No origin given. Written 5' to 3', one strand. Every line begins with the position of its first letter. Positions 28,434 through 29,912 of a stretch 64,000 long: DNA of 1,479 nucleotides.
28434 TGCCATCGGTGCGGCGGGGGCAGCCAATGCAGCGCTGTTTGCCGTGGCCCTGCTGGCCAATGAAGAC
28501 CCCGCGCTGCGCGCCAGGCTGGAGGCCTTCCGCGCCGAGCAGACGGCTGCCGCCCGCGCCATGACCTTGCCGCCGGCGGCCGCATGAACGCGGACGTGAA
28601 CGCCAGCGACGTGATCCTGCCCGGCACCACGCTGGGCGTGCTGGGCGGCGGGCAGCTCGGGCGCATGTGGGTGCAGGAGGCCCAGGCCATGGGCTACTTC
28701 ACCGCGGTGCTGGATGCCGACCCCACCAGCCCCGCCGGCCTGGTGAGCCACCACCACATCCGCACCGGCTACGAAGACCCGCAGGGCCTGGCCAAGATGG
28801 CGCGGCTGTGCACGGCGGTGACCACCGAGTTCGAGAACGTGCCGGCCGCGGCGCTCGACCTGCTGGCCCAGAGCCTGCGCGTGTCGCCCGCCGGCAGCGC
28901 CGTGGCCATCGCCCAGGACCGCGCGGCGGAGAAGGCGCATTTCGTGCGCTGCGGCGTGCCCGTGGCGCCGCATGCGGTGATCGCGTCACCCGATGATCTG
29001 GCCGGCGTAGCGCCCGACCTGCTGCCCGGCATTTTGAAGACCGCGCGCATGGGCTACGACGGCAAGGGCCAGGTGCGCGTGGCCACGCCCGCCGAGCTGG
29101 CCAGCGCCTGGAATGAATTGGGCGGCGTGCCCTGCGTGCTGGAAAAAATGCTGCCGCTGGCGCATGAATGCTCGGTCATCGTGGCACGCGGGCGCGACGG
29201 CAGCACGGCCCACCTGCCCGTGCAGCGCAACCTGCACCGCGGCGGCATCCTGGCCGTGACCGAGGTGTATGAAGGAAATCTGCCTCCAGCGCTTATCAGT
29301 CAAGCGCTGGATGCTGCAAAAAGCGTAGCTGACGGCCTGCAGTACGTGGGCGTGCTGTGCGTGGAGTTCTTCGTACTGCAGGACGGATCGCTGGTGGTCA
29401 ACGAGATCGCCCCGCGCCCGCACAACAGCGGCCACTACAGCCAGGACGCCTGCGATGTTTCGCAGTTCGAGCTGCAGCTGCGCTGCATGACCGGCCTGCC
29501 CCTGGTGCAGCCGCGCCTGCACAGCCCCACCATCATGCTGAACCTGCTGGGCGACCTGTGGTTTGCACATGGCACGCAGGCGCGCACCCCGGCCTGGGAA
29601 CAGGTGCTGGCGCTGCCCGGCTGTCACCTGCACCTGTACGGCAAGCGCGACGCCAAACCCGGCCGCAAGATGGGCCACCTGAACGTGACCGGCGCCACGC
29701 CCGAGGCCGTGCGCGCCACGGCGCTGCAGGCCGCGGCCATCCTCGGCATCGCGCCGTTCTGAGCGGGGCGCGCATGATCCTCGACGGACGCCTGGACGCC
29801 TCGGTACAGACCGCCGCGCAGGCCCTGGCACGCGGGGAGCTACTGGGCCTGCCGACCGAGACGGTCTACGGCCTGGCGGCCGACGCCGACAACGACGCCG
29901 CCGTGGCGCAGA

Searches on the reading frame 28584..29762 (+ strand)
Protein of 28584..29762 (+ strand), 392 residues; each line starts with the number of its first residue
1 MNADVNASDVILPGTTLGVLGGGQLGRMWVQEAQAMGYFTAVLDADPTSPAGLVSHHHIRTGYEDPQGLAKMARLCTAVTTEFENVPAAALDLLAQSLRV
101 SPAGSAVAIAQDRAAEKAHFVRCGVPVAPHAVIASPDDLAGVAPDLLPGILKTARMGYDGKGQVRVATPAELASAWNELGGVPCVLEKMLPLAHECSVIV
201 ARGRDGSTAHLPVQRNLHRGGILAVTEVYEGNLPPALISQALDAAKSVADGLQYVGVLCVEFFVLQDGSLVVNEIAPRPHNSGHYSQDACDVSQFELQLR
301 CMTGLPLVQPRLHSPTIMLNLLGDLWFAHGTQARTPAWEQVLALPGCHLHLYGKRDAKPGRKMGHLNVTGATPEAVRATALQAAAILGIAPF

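Call 16: find_encoding_contigs(protein=window:28584-29762:+, flank=10000, max_places=6)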
Protein window:28584-29762:+ (392 aa): no gene with exactly this product is on record in the collection.

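Call 17: find_homologous_proteins(query=window:28584-29762:+, max_evalue=1e-50)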
Query window:28584-29762:+ (392 aa): 8000 proteins with E <= 1e-50 among 8000 candidates; the best 120 are listed.
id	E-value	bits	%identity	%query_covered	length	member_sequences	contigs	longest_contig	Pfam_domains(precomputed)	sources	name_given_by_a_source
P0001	3.6e-256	867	98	100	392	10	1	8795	PF17769.8,PF02222.28,PF22660.3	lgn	-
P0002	3.3e-227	772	89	99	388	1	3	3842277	PF17769.8,PF02222.28,PF22660.3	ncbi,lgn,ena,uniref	ncbi:5-(carboxyamino)imidazole ribonucleotide synthase [Oryzisolibacter sp. LB2S]|uniref:5-(carboxya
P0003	2.8e-226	769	89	100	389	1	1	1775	PF17769.8,PF02222.28,PF22660.3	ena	-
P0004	1.3e-225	767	89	98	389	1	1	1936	PF17769.8,PF02222.28,PF22660.3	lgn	-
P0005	2.3e-225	766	88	100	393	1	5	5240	PF17769.8,PF02222.28,PF22660.3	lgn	-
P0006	2.4e-225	766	89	98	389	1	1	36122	PF17769.8,PF02222.28,PF22660.3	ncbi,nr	ncbi:MAG: 5-(carboxyamino)imidazole ribonucleotide synthase [Proteobacteria bacterium]|nr:5-(carboxy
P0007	8.7e-224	761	88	100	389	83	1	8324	PF17769.8,PF02222.28,PF22660.3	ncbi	-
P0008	8.8e-224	761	87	100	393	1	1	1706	PF17769.8,PF02222.28,PF22660.3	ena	-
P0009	1.2e-223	760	89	98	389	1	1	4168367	PF17769.8,PF02222.28,PF22660.3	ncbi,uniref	ncbi:5-(carboxyamino)imidazole ribonucleotide synthase [Alicycliphilus denitrificans]|uniref:5-(carb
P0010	2.1e-222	756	84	98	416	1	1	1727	PF17769.8,PF02222.28,PF22660.3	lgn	-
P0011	1.7e-221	753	84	98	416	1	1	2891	PF17769.8,PF02222.28,PF22660.3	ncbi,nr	ncbi:MAG: 5-(carboxyamino)imidazole ribonucleotide synthase [Ottowia sp.]|nr:5-(carboxyamino)imidazo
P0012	4.4e-219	745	83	98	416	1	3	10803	PF17769.8,PF02222.28,PF22660.3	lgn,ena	-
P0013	1.3e-218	744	86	99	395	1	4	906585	PF17769.8,PF02222.28,PF22660.3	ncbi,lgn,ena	ncbi:5-(carboxyamino)imidazole ribonucleotide synthase [Melaminivora sp.]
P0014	4.1e-218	742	85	99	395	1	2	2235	PF17769.8,PF02222.28,PF22660.3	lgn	-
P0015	1.8e-217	740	86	99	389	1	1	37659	PF17769.8,PF02222.28,PF22660.3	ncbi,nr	ncbi:MAG: 5-(carboxyamino)imidazole ribonucleotide synthase [Proteobacteria bacterium]|nr:5-(carboxy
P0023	6.7e-212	722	85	98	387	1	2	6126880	PF17769.8,PF02222.28,PF22660.3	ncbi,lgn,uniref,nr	ncbi:N5-carboxyaminoimidazole ribonucleotide synthase [Delftia tsuruhatensis]|uniref:5-(carboxyamino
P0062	5.5e-209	712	82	98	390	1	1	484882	PF17769.8,PF02222.28,PF22660.3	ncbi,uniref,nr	ncbi:5-(carboxyamino)imidazole ribonucleotide synthase [Comamonas sp. NoAH]|uniref:5-(carboxyamino)i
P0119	5.8e-205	699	83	98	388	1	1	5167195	PF17769.8,PF02222.28,PF22660.3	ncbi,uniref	ncbi:5-(carboxyamino)imidazole ribonucleotide synthase [Acidovorax sp. SDU_ACID1]|uniref:5-(carboxya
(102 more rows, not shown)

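Call 18: find_encoding_contigs(protein=P0002, flank=10000, max_places=1)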
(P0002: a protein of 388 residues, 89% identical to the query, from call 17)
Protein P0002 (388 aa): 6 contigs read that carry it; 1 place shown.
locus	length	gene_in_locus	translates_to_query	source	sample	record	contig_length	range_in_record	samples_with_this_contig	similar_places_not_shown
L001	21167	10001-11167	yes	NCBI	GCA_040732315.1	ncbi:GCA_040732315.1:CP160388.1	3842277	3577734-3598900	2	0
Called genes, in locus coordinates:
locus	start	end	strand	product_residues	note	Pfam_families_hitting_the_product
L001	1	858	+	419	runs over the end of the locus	PF00924:MS_channel_2nd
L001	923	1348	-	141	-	PF02472:ExbD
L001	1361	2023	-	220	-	PF01618:MotA_ExbB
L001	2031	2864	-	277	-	PF01113:DapB_N, PF05173:DapB_C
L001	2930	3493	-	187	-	PF04355:BamE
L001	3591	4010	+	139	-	PF01475:FUR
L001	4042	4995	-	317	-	PF02603:Hpr_kinase_N, PF07475:Hpr_kinase_C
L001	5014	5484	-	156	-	PF00359:PTS_EIIA_2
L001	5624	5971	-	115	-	PF02482:Ribosomal_S30AE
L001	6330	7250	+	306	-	PF01259:SAICAR_synt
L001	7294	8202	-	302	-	PF00085:Thioredoxin, PF13098:Thioredoxin_2, PF13899:Thioredoxin_7 (faint), PF13905:Thioredoxin_8 (faint), PF14559:TPR_19, PF14561:TPR_20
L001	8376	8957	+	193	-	PF01965:DJ-1_PfpI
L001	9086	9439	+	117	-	PF13467:RHH_4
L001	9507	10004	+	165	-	PF00731:AIRC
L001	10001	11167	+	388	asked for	PF22660:RS_preATP-grasp-like, PF02222:ATP-grasp, PF17769:PurK_C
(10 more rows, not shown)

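Call 19: find_encoding_contigs(protein=P0009, flank=10000, max_places=1)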
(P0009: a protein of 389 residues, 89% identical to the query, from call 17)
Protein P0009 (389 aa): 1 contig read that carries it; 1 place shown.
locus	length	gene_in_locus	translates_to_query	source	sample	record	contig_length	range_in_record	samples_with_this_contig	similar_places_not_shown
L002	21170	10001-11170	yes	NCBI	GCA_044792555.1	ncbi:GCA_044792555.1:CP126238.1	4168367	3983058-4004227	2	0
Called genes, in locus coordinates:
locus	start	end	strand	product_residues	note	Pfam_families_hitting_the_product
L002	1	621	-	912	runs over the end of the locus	PF00133:tRNA-synt_1, PF09334:tRNA-synt_1g, PF13603:tRNA-synt_1_2, PF08264:Anticodon_1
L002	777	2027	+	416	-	PF00924:MS_channel_2nd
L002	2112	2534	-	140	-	PF02472:ExbD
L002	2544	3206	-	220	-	PF01618:MotA_ExbB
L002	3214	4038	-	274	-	PF01113:DapB_N, PF05173:DapB_C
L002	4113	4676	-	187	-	PF04355:BamE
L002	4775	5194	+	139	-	PF01475:FUR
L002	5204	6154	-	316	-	PF02603:Hpr_kinase_N, PF07475:Hpr_kinase_C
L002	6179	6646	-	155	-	PF00359:PTS_EIIA_2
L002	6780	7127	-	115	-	PF02482:Ribosomal_S30AE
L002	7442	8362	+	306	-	PF01259:SAICAR_synt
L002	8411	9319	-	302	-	PF00085:Thioredoxin, PF13098:Thioredoxin_2, PF13428:TPR_14 (faint), PF13432:TPR_16 (faint), PF14559:TPR_19, PF14561:TPR_20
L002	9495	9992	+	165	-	PF00731:AIRC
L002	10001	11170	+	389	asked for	PF22660:RS_preATP-grasp-like, PF02222:ATP-grasp, PF17769:PurK_C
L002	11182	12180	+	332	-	PF01300:Sua5_yciO_yrdC, PF03481:Sua5_C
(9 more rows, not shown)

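Call 20: find_encoding_contigs(protein=P0013, flank=10000, max_places=1)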
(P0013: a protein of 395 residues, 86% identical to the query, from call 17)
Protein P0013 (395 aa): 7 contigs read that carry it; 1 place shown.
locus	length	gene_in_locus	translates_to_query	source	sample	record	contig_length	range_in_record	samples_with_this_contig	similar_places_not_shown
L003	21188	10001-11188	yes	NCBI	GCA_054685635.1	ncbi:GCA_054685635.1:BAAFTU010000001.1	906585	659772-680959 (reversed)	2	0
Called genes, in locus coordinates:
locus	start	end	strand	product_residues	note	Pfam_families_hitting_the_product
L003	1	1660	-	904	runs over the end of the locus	PF00133:tRNA-synt_1, PF01406:tRNA-synt_1e (faint), PF09334:tRNA-synt_1g, PF13603:tRNA-synt_1_2, PF08264:Anticodon_1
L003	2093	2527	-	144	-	PF02472:ExbD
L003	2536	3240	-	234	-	PF01618:MotA_ExbB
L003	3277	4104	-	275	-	PF01113:DapB_N, PF05173:DapB_C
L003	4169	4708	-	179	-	PF04355:BamE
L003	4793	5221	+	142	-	PF01475:FUR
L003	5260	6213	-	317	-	PF02603:Hpr_kinase_N, PF07475:Hpr_kinase_C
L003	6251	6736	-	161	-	PF00359:PTS_EIIA_2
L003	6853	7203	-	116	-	PF02482:Ribosomal_S30AE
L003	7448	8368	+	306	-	PF01259:SAICAR_synt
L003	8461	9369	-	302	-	PF00085:Thioredoxin, PF13098:Thioredoxin_2, PF14559:TPR_19, PF14561:TPR_20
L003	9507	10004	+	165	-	PF00731:AIRC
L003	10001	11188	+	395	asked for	PF22660:RS_preATP-grasp-like, PF02222:ATP-grasp, PF17769:PurK_C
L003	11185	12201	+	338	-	PF01300:Sua5_yciO_yrdC, PF03481:Sua5_C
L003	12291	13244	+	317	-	PF00657:Lipase_GDSL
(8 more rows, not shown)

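Call 34: search_solved_structures(query=window:28584-29762:+, show_alignments=2, max_evalue=1e-20)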
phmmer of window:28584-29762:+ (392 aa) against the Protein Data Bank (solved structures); distinct sequences matched with E-value up to 1e-20: 18.
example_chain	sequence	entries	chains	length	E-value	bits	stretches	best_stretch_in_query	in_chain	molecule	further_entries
4izo_A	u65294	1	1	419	1e-141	475.6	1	4-388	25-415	Phosphoribosylaminoimidazole carboxylase, ATPase subunit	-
10bm_A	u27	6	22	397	6.2e-136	456.6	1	10-389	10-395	N5-carboxyaminoimidazole ribonucleotide synthase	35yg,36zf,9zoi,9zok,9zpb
4e4t_A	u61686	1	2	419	3.1e-135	454.3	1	6-387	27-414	Phosphoribosylaminoimidazole carboxylase, ATPase subunit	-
3v4s_A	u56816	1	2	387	1.3e-79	271.2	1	8-374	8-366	Phosphoribosylaminoimidazole carboxylase, ATPase subunit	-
3q2o_A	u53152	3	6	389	1.3e-79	271.2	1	8-374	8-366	Phosphoribosylaminoimidazole carboxylase, ATPase subunit | N5-carboxyaminoimidazole ribonucleotide synthetase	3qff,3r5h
4dlk_A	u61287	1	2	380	2.1e-79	270.5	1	9-374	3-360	Phosphoribosylaminoimidazole carboxylase, ATPase subunit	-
3orq_A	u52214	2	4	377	7e-68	232.6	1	13-369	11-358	N5-Carboxyaminoimidazole ribonucleotide synthetase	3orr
3aw8_A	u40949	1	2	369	7.5e-64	219.3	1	17-369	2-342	Phosphoribosylaminoimidazole carboxylase, ATPase subunit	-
3k5i_A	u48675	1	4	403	2.4e-60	207.8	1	16-374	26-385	Phosphoribosyl-aminoimidazole carboxylase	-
3k5h_A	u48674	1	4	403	2.4e-60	207.8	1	16-374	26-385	Phosphoribosyl-aminoimidazole carboxylase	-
3ax6_A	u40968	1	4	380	1.1e-59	205.6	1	17-389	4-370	Phosphoribosylaminoimidazole carboxylase, ATPase subunit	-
2z04_A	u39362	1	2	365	2.1e-51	178.3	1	16-376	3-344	Phosphoribosylaminoimidazole carboxylase ATPase subunit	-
1b6r_A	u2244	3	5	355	4.3e-47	164.2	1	77-379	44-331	PROTEIN (N5-CARBOXYAMINOIMIDAZOLE RIBONUCLEOTIDE SYNTHETASE) | Phosphoribosylaminoimidazole carboxylase ATPase subunit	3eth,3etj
1b6s_A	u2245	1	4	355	5e-47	163.9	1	77-379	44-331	PROTEIN (N5-CARBOXYAMINOIMIDAZOLE RIBONUCLEOTIDE SYNTHETASE)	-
5jqw_A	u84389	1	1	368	1.4e-44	155.9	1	17-369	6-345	N5-carboxyaminoimidazole ribonucleotide synthase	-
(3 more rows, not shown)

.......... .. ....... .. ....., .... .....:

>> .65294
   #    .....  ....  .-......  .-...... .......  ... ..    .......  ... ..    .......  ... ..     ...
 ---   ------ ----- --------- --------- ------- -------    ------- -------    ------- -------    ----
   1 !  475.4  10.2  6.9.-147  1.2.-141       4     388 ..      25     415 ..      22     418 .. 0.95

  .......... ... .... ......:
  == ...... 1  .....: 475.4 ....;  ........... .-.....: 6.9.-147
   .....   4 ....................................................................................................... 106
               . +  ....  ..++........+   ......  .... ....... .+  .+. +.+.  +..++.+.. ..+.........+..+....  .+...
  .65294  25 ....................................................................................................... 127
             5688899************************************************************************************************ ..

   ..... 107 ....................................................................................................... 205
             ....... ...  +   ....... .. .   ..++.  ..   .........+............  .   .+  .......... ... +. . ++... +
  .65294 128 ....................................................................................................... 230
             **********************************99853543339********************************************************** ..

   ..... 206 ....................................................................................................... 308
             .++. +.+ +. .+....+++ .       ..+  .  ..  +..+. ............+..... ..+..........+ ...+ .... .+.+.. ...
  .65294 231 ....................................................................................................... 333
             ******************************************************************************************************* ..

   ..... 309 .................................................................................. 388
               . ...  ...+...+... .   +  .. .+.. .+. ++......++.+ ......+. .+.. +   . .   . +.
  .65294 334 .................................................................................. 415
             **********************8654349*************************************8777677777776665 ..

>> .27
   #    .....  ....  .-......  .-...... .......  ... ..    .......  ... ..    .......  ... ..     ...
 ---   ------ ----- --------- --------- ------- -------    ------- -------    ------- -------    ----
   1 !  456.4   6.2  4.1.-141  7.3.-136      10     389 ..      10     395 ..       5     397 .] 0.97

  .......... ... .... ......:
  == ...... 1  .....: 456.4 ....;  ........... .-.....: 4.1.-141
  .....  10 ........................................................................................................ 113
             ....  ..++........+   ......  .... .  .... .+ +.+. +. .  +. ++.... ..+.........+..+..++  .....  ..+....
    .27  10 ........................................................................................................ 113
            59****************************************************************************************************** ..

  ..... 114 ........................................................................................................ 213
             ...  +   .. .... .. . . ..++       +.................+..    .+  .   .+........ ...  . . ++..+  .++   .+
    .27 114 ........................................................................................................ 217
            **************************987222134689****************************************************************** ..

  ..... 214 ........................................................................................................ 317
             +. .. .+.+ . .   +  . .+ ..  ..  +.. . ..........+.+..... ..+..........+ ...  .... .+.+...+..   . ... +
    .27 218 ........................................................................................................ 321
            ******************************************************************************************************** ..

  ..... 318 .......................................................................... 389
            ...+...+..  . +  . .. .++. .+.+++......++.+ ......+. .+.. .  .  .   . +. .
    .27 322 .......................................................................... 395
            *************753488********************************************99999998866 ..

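Call 41: find_encoding_contigs(protein=P0023, flank=10000, max_places=1)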
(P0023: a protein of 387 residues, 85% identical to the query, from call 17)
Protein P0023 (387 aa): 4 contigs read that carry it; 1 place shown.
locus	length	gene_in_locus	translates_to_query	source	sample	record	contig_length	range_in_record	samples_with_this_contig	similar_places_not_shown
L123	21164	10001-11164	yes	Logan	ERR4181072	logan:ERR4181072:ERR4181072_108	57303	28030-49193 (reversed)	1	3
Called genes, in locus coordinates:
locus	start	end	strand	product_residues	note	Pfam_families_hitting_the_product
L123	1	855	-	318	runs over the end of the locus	PF02603:Hpr_kinase_N, PF07475:Hpr_kinase_C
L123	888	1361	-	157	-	PF00359:PTS_EIIA_2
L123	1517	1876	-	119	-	PF02482:Ribosomal_S30AE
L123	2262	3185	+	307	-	PF01259:SAICAR_synt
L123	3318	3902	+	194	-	PF01965:DJ-1_PfpI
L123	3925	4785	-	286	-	PF00892:EamA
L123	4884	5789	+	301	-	PF00126:HTH_1, PF03466:LysR_substrate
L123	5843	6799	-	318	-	PF00085:Thioredoxin, PF13098:Thioredoxin_2, PF13431:TPR_17 (faint), PF13432:TPR_16 (faint), PF14559:TPR_19, PF14561:TPR_20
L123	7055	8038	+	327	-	PF02463:SMC_N (faint), PF00005:ABC_tran, PF13191:AAA_16 (weak), PF13304:AAA_21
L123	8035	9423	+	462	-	-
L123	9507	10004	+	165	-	PF00731:AIRC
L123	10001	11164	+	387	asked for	PF22660:RS_preATP-grasp-like, PF02222:ATP-grasp, PF17769:PurK_C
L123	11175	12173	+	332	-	PF01300:Sua5_yciO_yrdC, PF03481:Sua5_C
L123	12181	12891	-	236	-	PF00392:GntR, PF07729:FCD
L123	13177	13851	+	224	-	PF00528:BPD_transp_1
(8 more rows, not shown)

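Call 42: find_encoding_contigs(protein=P0062, flank=10000, max_places=1)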
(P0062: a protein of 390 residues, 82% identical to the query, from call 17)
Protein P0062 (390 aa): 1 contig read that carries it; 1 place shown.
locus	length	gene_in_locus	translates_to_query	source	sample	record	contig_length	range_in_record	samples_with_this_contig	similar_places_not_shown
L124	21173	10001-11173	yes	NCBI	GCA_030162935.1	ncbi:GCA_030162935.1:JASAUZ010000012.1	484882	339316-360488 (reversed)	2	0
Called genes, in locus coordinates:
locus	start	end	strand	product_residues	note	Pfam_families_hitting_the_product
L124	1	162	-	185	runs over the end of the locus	PF01337:Barstar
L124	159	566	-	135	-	PF00545:Ribonuclease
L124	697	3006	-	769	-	PF12434:Malate_DH (weak), PF00390:malic, PF03949:Malic_M, PF01515:PTA_PTB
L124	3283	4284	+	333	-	PF03401:TctC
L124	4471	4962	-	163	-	PF09834:DUF2061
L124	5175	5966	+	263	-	PF03707:MHYT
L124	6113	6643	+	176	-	PF00583:Acetyltransf_1, PF13508:Acetyltransf_7 (weak), PF14542:Acetyltransf_CG (weak)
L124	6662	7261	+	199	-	PF00293:NUDIX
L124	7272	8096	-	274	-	PF00106:adh_short, PF08659:KR, PF13561:adh_short_C2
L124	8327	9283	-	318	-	PF00085:Thioredoxin, PF13098:Thioredoxin_2, PF13905:Thioredoxin_8 (faint), PF12895:ANAPC3 (faint), PF13428:TPR_14 (faint), PF13432:TPR_16 (weak), PF14559:TPR_19, PF14561:TPR_20, +1 more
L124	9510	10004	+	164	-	PF00731:AIRC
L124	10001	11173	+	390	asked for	PF22660:RS_preATP-grasp-like, PF02222:ATP-grasp, PF17769:PurK_C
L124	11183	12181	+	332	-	PF01300:Sua5_yciO_yrdC, PF03481:Sua5_C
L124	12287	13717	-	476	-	PF02113:Peptidase_S13, PF13354:Beta-lactamase2 (faint)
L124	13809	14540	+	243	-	PF00814:TsaD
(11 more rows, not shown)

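Call 43: find_encoding_contigs(protein=P0119, flank=10000, max_places=1)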
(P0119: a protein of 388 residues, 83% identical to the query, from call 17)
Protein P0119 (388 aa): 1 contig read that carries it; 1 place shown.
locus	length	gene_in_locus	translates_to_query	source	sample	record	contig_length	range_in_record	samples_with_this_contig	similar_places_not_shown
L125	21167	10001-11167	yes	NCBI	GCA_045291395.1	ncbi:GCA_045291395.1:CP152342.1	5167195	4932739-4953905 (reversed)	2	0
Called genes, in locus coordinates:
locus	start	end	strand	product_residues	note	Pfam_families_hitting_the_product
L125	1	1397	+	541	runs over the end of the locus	PF02203:TarH, PF00672:HAMP (faint), PF00015:MCPsignal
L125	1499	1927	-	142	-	PF02472:ExbD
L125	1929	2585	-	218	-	PF01618:MotA_ExbB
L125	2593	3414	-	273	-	PF01113:DapB_N, PF05173:DapB_C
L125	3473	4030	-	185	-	PF04355:BamE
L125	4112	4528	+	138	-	PF01475:FUR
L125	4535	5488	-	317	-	PF02603:Hpr_kinase_N, PF07475:Hpr_kinase_C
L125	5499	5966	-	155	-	PF00359:PTS_EIIA_2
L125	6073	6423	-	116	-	PF02482:Ribosomal_S30AE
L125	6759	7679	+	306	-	PF01259:SAICAR_synt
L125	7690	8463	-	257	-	PF09619:YscW, PF03724:META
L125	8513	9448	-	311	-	PF00085:Thioredoxin, PF13098:Thioredoxin_2, PF13899:Thioredoxin_7 (faint), PF13905:Thioredoxin_8 (faint), PF13432:TPR_16 (faint), PF14559:TPR_19, PF14561:TPR_20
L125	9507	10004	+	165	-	PF00731:AIRC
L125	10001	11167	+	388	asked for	PF22660:RS_preATP-grasp-like, PF02222:ATP-grasp, PF17769:PurK_C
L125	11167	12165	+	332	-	PF01300:Sua5_yciO_yrdC, PF03481:Sua5_C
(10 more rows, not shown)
